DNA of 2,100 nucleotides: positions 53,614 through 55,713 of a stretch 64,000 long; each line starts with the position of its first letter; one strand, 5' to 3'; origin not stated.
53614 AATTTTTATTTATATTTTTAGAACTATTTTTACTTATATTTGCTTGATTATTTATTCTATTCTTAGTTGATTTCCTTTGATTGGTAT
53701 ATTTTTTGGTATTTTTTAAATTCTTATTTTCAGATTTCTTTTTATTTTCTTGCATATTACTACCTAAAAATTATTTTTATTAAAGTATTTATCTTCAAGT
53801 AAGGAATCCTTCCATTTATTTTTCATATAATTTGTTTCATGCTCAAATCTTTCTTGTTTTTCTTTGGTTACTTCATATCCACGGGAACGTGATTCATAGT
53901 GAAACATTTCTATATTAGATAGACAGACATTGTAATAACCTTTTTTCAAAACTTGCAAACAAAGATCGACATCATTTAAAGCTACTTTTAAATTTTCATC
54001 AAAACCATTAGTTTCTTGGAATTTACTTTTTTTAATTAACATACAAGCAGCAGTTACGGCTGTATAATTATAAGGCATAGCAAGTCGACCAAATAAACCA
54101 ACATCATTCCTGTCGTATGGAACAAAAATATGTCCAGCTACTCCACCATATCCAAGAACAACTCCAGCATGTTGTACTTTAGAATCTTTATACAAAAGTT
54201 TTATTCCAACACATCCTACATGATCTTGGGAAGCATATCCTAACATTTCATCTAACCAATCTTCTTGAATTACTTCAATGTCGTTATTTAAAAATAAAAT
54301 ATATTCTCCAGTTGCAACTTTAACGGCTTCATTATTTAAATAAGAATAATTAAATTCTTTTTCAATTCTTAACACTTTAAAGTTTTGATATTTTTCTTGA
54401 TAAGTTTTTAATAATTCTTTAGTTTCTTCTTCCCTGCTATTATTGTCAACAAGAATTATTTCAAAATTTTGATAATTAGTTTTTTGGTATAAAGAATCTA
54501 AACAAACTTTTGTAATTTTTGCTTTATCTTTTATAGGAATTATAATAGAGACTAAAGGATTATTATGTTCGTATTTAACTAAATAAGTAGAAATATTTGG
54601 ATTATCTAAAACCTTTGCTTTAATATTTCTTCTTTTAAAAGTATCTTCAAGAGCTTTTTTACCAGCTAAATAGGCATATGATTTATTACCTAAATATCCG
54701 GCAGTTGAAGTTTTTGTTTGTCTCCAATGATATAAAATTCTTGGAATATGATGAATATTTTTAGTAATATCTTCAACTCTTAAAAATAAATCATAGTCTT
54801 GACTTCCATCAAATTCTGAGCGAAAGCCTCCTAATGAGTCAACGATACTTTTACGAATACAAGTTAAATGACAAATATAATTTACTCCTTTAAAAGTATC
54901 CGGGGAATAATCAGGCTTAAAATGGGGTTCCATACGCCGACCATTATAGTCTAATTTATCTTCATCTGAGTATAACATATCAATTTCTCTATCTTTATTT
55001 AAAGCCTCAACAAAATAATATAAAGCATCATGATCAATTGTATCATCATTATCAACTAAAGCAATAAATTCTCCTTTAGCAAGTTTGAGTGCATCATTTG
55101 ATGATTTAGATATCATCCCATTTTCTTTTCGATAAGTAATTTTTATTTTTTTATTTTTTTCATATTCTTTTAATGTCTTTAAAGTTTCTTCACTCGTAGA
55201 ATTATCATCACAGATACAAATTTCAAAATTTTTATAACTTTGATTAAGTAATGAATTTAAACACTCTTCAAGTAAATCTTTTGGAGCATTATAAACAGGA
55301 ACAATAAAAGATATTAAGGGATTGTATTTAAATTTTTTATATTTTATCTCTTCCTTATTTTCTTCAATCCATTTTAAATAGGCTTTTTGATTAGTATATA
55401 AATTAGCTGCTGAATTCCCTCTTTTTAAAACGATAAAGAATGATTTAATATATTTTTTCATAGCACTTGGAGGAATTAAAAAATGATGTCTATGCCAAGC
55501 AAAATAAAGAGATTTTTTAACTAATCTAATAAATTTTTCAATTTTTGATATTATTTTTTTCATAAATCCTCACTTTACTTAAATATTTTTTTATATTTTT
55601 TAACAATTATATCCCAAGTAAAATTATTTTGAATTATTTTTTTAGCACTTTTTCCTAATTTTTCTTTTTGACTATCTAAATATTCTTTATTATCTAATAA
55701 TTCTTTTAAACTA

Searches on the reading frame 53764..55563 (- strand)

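Call 86: search_protein_families(library=pfam, proteins=[window:53764-55563:-], max_evalue=0.001)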
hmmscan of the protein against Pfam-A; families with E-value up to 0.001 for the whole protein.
window:53764-55563:- (599 aa): 5 families
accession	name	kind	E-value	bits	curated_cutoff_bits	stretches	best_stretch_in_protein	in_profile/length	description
PF00535.33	Glycos_transf_2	-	3.7e-54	183.6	23.3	2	85-242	1-165/168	Glycosyl transferase family 2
PF10111.15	Glyco_tranf_2_2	-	7.5e-20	72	27.3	2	339-442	1-104/276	Glycosyltransferase like family 2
PF13641.12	Glyco_tranf_2_3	-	1.7e-19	71.2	27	2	84-198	3-120/230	Glycosyltransferase like family 2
PF13632.12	Glyco_trans_2_3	-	0.00011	22.6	27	0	167-276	2-119/198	Glycosyl transferase family group 2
PF13712.12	Glyco_tranf_2_5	-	0.00039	20.6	27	0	394-550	29-182/210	Glycosyltransferase like family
